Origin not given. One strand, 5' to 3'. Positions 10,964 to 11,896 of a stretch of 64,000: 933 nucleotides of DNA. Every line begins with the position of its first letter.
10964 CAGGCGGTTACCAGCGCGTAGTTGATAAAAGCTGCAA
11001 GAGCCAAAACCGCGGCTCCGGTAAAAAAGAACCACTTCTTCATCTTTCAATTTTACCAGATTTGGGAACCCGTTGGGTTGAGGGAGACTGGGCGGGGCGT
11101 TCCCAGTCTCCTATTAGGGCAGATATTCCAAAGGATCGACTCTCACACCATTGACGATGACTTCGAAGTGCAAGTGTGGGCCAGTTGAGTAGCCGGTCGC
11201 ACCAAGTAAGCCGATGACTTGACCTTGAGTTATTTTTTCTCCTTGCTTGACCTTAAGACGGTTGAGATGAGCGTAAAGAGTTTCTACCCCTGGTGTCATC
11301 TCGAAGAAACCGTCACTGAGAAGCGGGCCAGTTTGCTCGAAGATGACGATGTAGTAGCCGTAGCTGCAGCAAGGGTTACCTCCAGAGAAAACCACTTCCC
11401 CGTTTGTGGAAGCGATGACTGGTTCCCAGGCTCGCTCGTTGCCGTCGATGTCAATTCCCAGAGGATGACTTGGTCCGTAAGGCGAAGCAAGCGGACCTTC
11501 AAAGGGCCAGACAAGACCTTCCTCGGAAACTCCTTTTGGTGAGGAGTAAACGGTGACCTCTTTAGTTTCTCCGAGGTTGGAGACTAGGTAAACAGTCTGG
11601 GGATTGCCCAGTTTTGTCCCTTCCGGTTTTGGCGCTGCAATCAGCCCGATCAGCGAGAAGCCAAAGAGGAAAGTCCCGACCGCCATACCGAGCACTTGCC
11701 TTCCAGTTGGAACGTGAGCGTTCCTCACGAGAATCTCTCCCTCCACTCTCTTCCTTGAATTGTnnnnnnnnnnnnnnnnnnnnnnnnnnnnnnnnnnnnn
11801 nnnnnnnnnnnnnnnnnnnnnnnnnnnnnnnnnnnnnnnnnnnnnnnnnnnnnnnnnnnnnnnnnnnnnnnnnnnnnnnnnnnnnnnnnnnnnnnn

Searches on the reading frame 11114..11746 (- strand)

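Call 96: search_protein_families(library=pfam, proteins=[window:11114-11746:-], max_evalue=0.001)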
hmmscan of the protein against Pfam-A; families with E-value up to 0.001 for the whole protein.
window:11114-11746:- (210 aa): 1 family
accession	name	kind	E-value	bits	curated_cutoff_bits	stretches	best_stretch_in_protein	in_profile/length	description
PF01551.29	Peptidase_M23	-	2.3e-23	82.6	28.7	1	97-205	5-96/96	Peptidase family M23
